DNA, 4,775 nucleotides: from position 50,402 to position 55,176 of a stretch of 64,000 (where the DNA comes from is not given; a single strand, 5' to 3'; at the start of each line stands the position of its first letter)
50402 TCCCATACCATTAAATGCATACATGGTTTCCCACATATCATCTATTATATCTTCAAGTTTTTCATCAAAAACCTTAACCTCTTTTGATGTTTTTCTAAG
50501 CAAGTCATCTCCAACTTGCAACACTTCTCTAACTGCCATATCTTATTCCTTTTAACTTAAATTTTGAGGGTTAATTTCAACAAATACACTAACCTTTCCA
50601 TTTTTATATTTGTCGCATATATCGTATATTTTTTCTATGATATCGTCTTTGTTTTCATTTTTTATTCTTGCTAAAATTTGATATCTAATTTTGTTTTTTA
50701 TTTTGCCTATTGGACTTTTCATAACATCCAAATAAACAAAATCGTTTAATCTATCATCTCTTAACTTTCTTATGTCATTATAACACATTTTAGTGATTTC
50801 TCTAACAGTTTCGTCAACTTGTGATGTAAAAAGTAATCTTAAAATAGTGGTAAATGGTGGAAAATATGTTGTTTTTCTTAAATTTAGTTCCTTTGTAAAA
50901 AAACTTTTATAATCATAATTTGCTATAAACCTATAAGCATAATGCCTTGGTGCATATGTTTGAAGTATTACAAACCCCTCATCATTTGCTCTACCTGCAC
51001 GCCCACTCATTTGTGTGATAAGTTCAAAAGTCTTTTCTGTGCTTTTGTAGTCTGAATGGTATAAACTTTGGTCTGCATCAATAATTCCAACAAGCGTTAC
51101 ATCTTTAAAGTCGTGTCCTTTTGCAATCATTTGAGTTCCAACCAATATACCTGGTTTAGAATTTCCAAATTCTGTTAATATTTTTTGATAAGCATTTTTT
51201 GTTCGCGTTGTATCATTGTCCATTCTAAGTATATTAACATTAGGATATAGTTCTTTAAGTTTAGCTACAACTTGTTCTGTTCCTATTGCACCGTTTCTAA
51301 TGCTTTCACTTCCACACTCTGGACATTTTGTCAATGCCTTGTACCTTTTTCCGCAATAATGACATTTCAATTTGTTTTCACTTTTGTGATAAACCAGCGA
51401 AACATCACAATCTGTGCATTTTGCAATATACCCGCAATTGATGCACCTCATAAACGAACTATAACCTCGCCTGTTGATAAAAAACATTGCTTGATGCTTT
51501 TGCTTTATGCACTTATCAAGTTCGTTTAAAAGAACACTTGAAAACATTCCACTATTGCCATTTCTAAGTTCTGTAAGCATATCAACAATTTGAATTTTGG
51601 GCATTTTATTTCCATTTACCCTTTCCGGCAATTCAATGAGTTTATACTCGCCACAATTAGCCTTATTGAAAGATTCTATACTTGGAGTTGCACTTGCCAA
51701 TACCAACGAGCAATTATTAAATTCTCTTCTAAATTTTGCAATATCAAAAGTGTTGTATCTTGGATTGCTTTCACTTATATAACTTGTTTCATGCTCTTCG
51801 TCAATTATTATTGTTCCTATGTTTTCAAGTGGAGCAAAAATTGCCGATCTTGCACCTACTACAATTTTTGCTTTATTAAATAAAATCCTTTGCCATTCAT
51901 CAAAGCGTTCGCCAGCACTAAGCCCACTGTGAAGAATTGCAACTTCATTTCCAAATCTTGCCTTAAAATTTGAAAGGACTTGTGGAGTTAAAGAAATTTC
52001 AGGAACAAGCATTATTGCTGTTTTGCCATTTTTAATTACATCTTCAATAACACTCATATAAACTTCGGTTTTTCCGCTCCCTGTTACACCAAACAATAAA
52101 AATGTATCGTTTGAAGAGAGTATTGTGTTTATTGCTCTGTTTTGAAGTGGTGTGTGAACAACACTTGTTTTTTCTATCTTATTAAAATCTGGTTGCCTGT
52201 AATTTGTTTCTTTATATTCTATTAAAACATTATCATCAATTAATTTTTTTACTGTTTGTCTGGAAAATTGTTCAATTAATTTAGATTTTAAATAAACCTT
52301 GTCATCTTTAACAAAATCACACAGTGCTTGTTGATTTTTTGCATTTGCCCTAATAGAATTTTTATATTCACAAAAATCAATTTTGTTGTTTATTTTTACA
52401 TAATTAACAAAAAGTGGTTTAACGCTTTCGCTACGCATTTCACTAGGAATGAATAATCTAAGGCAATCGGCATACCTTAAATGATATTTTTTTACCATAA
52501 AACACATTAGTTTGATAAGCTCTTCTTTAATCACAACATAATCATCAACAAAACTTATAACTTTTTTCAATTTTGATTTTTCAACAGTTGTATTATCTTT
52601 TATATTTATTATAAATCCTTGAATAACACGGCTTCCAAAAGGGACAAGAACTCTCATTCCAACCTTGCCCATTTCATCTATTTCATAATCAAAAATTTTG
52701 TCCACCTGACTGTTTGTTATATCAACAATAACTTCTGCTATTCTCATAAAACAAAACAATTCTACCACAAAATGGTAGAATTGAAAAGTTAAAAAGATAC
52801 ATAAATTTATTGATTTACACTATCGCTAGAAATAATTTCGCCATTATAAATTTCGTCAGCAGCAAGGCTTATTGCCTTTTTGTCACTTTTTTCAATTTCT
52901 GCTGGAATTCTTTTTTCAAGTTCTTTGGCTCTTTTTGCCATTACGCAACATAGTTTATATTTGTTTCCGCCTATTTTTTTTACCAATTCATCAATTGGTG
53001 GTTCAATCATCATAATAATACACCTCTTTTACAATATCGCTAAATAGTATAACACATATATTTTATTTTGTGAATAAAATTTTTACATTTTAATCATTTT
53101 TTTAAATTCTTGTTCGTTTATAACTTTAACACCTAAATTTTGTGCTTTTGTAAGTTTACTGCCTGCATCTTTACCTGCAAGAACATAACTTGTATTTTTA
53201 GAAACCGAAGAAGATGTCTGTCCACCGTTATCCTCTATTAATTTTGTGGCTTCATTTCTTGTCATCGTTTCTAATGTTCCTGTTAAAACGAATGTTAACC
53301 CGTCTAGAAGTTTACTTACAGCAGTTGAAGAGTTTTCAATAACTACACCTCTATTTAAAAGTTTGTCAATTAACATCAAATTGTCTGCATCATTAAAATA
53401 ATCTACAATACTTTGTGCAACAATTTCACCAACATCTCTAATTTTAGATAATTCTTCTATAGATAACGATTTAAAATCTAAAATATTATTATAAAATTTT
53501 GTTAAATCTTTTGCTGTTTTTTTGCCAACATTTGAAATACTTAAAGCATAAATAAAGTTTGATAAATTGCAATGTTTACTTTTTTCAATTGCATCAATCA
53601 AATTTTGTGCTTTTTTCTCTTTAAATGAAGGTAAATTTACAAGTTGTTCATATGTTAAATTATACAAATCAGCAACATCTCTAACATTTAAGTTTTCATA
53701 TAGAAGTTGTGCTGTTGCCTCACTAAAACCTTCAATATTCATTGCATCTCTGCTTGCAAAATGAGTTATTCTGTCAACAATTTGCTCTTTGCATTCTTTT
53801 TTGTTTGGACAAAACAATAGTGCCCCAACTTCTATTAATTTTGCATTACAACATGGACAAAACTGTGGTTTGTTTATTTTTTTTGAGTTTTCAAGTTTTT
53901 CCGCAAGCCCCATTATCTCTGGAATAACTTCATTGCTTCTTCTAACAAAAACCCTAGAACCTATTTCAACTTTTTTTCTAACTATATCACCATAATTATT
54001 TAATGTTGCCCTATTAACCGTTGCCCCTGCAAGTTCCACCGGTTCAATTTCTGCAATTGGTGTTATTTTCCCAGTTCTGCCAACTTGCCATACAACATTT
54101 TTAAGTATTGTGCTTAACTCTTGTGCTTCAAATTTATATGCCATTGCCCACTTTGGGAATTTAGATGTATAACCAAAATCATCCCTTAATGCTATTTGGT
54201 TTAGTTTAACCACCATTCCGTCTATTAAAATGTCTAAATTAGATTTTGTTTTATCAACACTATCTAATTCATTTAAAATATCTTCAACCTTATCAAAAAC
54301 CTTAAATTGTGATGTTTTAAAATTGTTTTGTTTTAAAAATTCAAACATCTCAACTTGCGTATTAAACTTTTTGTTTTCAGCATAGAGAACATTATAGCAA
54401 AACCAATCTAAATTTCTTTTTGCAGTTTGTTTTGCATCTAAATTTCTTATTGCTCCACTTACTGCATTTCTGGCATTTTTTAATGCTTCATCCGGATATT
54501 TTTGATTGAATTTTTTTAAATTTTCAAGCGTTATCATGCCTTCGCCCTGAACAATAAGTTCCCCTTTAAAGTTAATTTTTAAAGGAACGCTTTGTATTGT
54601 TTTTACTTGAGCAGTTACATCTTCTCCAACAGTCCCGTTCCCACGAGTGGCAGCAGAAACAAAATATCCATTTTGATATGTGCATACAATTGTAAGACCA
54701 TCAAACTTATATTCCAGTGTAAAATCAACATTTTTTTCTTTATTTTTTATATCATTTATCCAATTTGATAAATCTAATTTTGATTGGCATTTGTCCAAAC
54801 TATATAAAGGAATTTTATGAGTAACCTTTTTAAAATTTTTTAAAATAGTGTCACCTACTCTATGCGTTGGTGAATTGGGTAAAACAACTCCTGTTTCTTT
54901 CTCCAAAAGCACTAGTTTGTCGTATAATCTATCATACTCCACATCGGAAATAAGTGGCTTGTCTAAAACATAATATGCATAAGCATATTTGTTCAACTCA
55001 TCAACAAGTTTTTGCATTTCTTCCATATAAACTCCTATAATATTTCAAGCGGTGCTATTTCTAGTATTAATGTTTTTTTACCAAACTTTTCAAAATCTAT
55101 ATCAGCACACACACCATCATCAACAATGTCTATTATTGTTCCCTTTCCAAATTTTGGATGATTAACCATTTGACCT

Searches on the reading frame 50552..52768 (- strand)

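Call 6: search_protein_families(library=ncbifam, proteins=[window:50552-52768:-], max_evalue=0.00001)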
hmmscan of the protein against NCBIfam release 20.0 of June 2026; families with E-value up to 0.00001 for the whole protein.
window:50552-52768:- (738 aa): 24 families
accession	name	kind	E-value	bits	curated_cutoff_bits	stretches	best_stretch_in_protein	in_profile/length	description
NF004066.1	PRK05580.1-3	equivalog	4.3e-240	799.2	813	2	134-736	180-787/788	primosomal protein N'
NF004068.0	PRK05580.1-5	equivalog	1.6e-198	661.6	1249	2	136-737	187-794/795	primosomal protein N'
NF004067.0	PRK05580.1-4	equivalog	2.3e-178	595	763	1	20-737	12-736/737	primosomal protein N'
TIGR00595.1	priA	equivalog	1.3e-176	588.2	230.35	1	224-734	1-508/509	replication restart helicase PriA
NF004065.0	PRK05580.1-1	equivalog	5.6e-163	543.9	858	1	21-736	11-730/731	primosomal protein N'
NF004070.0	PRK05580.2-2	equivalog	2.8e-150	501.8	921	1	17-736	17-727/729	primosomal protein N'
NF004069.0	PRK05580.2-1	equivalog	1.7e-132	443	767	1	194-719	101-599/612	primosomal protein N'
NF004072.0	PRK05580.2-4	equivalog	1.6e-128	429.8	1030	1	207-710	124-619/648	primosomal protein N'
NF004071.0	PRK05580.2-3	equivalog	6e-126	421.2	1105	1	17-736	21-733/735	primosomal protein N'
NF011453.0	PRK14873.1-3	equivalog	2.4e-57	194.5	812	2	239-644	190-575/653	primosome assembly protein PriA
NF011455.0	PRK14873.1-5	equivalog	7.2e-45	153.4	969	2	230-641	171-580/675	primosomal protein N'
NF011452.0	PRK14873.1-2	equivalog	3.4e-42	144.5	980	2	239-642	217-611/708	primosomal protein N'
NF011454.0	PRK14873.1-4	equivalog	2.4e-36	125.3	951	2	242-521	166-450/651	primosomal protein N'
NF011451.0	PRK14873.1-1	equivalog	3.6e-25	88.3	1147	2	9-334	30-344/764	primosome assembly protein PriA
TIGR00580.2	mfd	equivalog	7.2e-16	57.8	800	1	201-326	430-565/907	transcription-repair coupling factor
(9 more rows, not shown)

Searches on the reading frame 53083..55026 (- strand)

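Call 6: search_protein_families(library=ncbifam, proteins=[window:53083-55026:-], max_evalue=0.00001)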
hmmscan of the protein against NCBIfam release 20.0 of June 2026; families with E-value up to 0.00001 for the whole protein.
window:53083-55026:- (647 aa): 6 families
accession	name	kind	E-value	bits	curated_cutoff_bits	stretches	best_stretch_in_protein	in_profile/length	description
NF005932.1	PRK07956.1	equivalog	1e-227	757.9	369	1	3-645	2-664/664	NAD-dependent DNA ligase LigA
TIGR00575.1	dnlj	equivalog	4.2e-204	679.7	444.45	1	7-641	1-652/652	NAD-dependent DNA ligase LigA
NF010931.0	PRK14351.1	equivalog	3.1e-163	544.9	1051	1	2-645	34-682/692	NAD-dependent DNA ligase LigA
NF010930.0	PRK14350.1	equivalog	3.9e-125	418.7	652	1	2-646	7-666/669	NAD-dependent DNA ligase LigA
NF005987.0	PRK08097.1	equivalog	3.9e-54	184.1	498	1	2-560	32-556/562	NAD-dependent DNA ligase LigB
NF004844.0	PRK06195.1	equivalog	2.8e-08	33.5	373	1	574-643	221-304/309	DNA polymerase III subunit epsilon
